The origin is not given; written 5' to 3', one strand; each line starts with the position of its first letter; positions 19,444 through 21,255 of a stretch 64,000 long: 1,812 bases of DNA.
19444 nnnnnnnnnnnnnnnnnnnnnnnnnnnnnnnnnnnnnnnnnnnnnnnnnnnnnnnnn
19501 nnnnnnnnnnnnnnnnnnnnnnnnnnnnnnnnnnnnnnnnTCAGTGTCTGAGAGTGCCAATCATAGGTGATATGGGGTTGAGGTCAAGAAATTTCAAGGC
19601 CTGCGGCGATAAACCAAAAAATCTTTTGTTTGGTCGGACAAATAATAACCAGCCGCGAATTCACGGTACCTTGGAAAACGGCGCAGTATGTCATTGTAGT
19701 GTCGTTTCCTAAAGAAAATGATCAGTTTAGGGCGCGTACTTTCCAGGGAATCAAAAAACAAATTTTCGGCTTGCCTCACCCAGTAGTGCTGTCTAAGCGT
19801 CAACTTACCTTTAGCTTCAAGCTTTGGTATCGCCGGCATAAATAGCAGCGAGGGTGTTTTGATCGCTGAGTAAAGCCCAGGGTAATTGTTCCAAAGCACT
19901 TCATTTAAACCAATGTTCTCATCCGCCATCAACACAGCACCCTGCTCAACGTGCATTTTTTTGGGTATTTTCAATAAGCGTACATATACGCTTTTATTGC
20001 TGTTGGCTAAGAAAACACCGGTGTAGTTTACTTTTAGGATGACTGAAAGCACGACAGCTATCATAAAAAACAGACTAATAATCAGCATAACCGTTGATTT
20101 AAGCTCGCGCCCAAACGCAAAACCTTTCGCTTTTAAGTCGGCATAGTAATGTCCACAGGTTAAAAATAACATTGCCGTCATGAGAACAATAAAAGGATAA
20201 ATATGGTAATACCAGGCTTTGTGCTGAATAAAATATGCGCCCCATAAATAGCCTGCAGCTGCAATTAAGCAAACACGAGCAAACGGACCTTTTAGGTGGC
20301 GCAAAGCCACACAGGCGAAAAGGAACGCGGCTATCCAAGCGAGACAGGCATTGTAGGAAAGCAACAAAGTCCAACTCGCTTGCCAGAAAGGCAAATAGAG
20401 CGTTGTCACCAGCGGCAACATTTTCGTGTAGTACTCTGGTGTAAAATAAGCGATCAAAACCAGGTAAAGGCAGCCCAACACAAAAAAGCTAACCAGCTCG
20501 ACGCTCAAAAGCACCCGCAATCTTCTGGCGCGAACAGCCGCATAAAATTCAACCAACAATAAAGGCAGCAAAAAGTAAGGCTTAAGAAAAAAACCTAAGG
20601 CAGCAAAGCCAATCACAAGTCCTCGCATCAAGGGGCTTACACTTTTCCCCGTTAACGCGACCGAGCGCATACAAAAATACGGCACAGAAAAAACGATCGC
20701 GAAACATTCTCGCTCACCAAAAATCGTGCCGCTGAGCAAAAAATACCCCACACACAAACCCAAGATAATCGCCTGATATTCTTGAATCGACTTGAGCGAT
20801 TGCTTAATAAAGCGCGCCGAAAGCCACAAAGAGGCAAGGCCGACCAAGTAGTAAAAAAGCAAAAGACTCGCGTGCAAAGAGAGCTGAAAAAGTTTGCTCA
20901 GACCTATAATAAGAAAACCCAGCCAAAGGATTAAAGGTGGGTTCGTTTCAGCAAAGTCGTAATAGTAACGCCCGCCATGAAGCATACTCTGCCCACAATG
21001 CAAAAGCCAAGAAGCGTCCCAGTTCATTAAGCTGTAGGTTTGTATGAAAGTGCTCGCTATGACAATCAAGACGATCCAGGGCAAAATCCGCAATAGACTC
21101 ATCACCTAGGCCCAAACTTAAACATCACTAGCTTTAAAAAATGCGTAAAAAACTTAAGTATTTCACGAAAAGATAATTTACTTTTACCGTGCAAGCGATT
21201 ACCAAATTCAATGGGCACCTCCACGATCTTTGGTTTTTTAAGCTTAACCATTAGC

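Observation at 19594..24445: Second YcaO-TfuA locus with an upstream mini-ORF and a downstream GT2 plus GT-C glycosyltransferase pair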

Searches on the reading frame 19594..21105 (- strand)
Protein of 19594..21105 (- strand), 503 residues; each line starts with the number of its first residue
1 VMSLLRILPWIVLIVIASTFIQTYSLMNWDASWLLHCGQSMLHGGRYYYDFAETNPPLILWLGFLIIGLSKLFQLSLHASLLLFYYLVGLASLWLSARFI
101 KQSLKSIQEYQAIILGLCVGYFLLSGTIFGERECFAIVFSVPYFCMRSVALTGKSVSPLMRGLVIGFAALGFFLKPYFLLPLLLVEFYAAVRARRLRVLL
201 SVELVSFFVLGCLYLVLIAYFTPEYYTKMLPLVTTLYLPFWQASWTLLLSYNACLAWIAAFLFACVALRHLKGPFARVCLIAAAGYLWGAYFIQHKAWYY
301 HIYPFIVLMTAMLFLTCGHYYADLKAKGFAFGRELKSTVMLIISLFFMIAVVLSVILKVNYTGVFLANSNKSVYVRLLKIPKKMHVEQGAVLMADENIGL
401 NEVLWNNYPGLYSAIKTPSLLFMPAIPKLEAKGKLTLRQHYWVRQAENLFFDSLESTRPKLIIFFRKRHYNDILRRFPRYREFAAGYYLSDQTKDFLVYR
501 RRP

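Call 5: search_protein_families(library=pfam, proteins=[window:19594-21105:-], max_evalue=0.01)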
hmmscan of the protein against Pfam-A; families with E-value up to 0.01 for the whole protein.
window:19594-21105:- (503 aa): 0 families

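Call 6: search_protein_families(library=ncbifam, proteins=[window:19594-21105:-], max_evalue=0.01)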
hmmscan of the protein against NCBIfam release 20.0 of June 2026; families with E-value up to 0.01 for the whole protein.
window:19594-21105:- (503 aa): 0 families

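Call 13: find_homologous_proteins(query=window:19594-21105:-, max_evalue=0.001)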
Query window:19594-21105:- (503 aa): 13 proteins with E <= 0.001 among 8000 candidates.
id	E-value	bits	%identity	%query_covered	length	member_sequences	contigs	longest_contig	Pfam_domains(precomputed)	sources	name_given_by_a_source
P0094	0.0e+0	1120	100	100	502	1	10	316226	-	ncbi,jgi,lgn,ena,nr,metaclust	ncbi:MAG: hypothetical protein COV52_05485 [Gammaproteobacteria bacterium CG11_big_fil_rev_8_21_14_0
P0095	7.4e-243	825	74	100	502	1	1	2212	-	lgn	-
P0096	6.9e-126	440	46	96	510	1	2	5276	-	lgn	-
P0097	1.6e-34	138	27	91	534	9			-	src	-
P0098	2.4e-30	124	31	63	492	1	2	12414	-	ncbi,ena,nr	ncbi:MAG: hypothetical protein KAT71_00430 [Gammaproteobacteria bacterium]|nr:hypothetical protein [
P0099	6.4e-30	123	25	94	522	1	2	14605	-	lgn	-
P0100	2.1e-24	105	35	57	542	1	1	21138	-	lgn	-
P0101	4.4e-22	97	29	65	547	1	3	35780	-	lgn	-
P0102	6.6e-22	96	31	60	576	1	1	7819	-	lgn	-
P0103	5.3e-17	80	24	94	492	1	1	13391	-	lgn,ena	-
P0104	1.5e-11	62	27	54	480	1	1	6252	-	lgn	-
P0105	1.2e-9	56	30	31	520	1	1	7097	-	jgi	jgi:hypothetical protein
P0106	4.4e-9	54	26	57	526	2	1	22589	-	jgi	-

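Call 14: find_encoding_contigs(protein=P0096, flank=10000, max_places=3)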
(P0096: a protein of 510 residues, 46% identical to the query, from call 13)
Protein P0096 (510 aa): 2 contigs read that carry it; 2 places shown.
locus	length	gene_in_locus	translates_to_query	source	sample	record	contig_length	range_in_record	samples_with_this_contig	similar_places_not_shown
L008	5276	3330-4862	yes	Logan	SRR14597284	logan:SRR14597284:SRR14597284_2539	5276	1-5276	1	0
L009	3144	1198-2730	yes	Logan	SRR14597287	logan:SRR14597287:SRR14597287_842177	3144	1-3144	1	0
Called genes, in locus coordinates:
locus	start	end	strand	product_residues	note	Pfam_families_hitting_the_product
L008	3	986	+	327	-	?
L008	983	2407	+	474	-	PF00224:PK, PF02887:PK_C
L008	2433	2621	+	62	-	-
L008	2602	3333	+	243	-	PF13506:Glyco_transf_21 (weak), PF00535:Glycos_transf_2, PF13641:Glyco_tranf_2_3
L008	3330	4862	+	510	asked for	-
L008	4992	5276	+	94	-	PF00166:Cpn10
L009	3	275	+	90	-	?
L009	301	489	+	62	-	-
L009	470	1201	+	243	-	PF13506:Glyco_transf_21 (weak), PF00535:Glycos_transf_2, PF13641:Glyco_tranf_2_3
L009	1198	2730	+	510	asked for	-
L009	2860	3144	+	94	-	PF00166:Cpn10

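Call 15: find_encoding_contigs(protein=P0095, flank=10000, max_places=3)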
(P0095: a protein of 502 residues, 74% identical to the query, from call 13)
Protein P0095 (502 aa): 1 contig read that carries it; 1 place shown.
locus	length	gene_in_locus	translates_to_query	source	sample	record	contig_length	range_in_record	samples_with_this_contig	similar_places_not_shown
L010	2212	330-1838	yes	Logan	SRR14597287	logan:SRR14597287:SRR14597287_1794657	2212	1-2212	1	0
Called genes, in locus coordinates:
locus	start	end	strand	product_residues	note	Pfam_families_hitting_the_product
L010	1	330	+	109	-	?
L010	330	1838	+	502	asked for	-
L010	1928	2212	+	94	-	PF00166:Cpn10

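Call 16: find_encoding_contigs(protein=P0098, flank=10000, max_places=3)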
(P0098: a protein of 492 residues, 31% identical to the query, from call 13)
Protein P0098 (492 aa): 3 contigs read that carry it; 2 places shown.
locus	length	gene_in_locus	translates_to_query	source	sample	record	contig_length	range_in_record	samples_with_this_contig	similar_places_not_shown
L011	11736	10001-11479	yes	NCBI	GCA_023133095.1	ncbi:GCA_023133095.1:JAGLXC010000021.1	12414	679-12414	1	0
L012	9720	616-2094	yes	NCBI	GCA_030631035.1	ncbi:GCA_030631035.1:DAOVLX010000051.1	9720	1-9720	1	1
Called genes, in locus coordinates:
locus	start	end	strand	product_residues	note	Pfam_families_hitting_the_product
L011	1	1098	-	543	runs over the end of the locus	PF13500:AAA_26, PF01515:PTA_PTB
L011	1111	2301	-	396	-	PF00871:Acetate_kinase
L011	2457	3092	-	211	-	-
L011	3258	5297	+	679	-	-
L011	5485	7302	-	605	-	PF00005:ABC_tran, PF02463:SMC_N (faint), PF13555:AAA_29 (faint), PF03193:RsgA_GTPase (faint), PF12848:ABC_tran_Xtn, PF00005:ABC_tran, PF13304:AAA_21 (weak)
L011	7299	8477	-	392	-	PF00083:Sugar_tr, PF07690:MFS_1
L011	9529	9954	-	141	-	PF07963:N_methyl (weak), PF16732:ComP_DUS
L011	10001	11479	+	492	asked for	-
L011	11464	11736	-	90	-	PF01323:DSBA, PF13743:Thioredoxin_5 (weak)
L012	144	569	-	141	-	PF07963:N_methyl (weak), PF16732:ComP_DUS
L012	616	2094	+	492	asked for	-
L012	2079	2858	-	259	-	PF18312:ScsC_N, PF13462:Thioredoxin_4, PF13098:Thioredoxin_2 (weak), PF01323:DSBA, PF13743:Thioredoxin_5 (weak)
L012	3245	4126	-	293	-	PF00140:Sigma70_r1_2 (weak), PF04542:Sigma70_r2, PF04545:Sigma70_r4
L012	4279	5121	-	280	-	PF27523:PSD, PF02666:PS_Dcarbxylase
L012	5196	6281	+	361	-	PF01743:PolyA_pol, PF12627:PolyA_pol_RNAbd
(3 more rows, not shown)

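Call 19: search_solved_structures(query=A1, max_evalue=10, show_alignments=1)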
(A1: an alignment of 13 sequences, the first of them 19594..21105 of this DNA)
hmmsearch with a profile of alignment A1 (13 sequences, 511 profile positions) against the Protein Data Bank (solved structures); distinct sequences matched with E-value up to 10: 0.

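Call 30: predict_structure(alignment_id=A1)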
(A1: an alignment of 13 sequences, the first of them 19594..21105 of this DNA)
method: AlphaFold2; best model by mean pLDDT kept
length: 503 residues; sequences in the alignment: 13
mean_pLDDT: 88.3   pTM: 0.88
mean pLDDT of the five models: 88.3, 86.7, 86.1, 85.3, 84.5
residues with pLDDT >= 90: 313; 70-90: 148; 50-70: 40; < 50: 2
segments of 3 or more residues with pLDDT < 50: none
pLDDT, mean of each block of 10 residues (from residue 1): 76 93 77 90 92 92 95 92 95 97 91 96 87 95 97 94 97 94 96 91 95 96 94 90 87 88 93 94 95 86 95 95 83 78 91 73 55 63 67 79 74 85 89 91 94 92 86 91 93 86 89
secondary structure, 60 per line:
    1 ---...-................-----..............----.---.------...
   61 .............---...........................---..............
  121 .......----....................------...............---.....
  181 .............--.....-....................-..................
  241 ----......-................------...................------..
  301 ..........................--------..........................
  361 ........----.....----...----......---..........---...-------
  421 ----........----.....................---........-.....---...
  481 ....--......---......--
elements in order: H8-23 H29-42 H58-73 H77-103 H107-127 H132-151 H158-172 H176-193 H196-200 H202-221 H223-240 H245-250 H252-267 H274-292 H299-326 H335-368 H373-377 E389-394 H398-407 E411-413 H425-432 H437-457 E461-465 H470-474 H478-484 E487-492 E496-501

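Call 37: fold_search(model_id=the predicted structure, library=pdb)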
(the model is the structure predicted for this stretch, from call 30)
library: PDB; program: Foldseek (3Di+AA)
matches with E <= 10: 322; with E <= 0.001: 4
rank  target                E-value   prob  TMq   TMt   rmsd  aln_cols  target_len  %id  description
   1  5f15                  1.6e-05  1.00  0.54  0.51  11.9       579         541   12  Crystal Structure of ArnT from Cupriavidus metallidurans bound to Undecaprenyl phosphate (released 2016-02-17)
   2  8if8_C                1.9e-04  1.00  0.35  0.31  17.6       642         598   12  Arabinosyltransferase AftA (released 2023-05-31)
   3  9n9j_I                3.8e-04  1.00  0.47  0.37  11.0       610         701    9  Structure of a GRP94 folding intermediate engaged with a CCDC134- and FKBP11-bound secretory translocon (released 2025-11-19)
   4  7zli_A                4.0e-04  1.00  0.48  0.40  10.3       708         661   10  Cryo-EM structure of C-mannosyltransferase CeDPY19, in complex with Dol25-P-Man and bound to CMT2-Fab and anti-Fab nan (released 2023-01-11)
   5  3waj                  1.0e-03  1.00  0.44  0.31  15.1       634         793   12  Crystal structure of the Archaeoglobus fulgidus oligosaccharyltransferase (O29867_ARCFU) complex with Zn and sulfate (released 2013-10-30)
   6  6s7t_A                1.1e-03  1.00  0.39  0.30  11.1       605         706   10  Cryo-EM structure of human oligosaccharyltransferase complex OST-B (released 2019-12-18)
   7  7zlh_A                1.2e-03  1.00  0.44  0.37  10.6       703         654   10  Cryo-EM structure of C-mannosyltransferase CeDPY19, in apo state, bound to CMT2-Fab and anti-Fab nanobody (released 2023-01-11)
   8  7zlg_A                2.4e-03  1.00  0.47  0.38  10.7       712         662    9  Cryo-EM structure of C-mannosyltransferase CeDPY19, in complex with acceptor peptide and bound to CMT2-Fab and anti-Fa (released 2023-01-11)
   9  9s6r_A                1.0e-02  1.00  0.38  0.47  10.5       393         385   12  Ternary cryo-EM structure of yeast ALG3 with Dol25-PP-GlcNAc2Man5, Dol25-P-Man, and Fab (released 2026-03-18)
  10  6wby                  3.0e-02  0.99  0.44  0.22  10.0       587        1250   11  Single-Particle Cryo-EM Structure of Arabinofuranosyltransferase AftD from Mycobacteria, Mutant R1389S Class 2 (released 2020-05-13)
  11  6x0o                  7.4e-02  1.00  0.43  0.23   9.0       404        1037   13  Single-Particle Cryo-EM Structure of Arabinosyltransferase EmbB from Mycobacterium smegmatis (released 2020-06-10)
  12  9i5k_A                7.7e-02  0.99  0.42  0.43   9.4       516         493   11  Structure of the Chaetomium thermophilum Pmt4 homodimer (C2 symmetry) (released 2025-12-24)
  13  8p1u_A                1.8e-01  0.38  0.19  0.23  15.8       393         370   11  Structure of divisome complex FtsWIQLB (released 2024-05-22)
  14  8zmr                  1.8e-01  0.15  0.13  0.16  21.7       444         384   11  Vesamicol-bound VAChT (released 2024-06-19)
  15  7uzq_K                2.0e-01  0.20  0.15  0.17  17.3       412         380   12  Local refinement of RhAG-RhCE-ANK1(AR1-5), from consensus refinement of all classes (released 2022-07-20)
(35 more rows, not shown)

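Call 93: find_encoding_contigs(protein=P0099, flank=8000, max_places=2)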
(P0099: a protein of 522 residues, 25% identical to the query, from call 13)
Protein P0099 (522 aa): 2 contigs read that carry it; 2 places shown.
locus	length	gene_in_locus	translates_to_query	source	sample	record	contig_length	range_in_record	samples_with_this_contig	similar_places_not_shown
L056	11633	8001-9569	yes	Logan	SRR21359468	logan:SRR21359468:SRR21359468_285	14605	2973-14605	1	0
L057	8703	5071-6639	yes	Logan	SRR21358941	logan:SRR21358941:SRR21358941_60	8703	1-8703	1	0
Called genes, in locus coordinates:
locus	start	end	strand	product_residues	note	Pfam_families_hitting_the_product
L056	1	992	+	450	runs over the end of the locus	PF00768:Peptidase_S11, PF13354:Beta-lactamase2, PF07943:PBP5_C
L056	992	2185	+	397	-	PF02771:Acyl-CoA_dh_N, PF02770:Acyl-CoA_dh_M, PF00441:Acyl-CoA_dh_1, PF08028:Acyl-CoA_dh_2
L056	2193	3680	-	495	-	-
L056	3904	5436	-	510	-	-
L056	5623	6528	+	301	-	PF00682:HMGL-like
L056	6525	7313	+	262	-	PF00378:ECH_1, PF16113:ECH_2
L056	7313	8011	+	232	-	PF00535:Glycos_transf_2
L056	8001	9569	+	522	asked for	-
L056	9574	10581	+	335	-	PF25917:BSH_RND, PF25876:HH_MFP_RND (faint), PF25885:HH_EMRA, PF25963:Beta-barrel_AAEA (weak), PF25990:Beta-barrel_YknX (weak)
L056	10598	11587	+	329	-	PF01073:3Beta_HSD, PF01370:Epimerase, PF02719:Polysacc_synt_2, PF04321:RmlD_sub_bind, PF13460:NAD_binding_10, PF16363:GDP_Man_Dehyd, PF07993:NAD_binding_4 (weak)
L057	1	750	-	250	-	?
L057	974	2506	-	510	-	-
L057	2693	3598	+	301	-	PF00682:HMGL-like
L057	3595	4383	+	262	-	PF00378:ECH_1, PF16113:ECH_2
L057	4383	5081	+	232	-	PF00535:Glycos_transf_2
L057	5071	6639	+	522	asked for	-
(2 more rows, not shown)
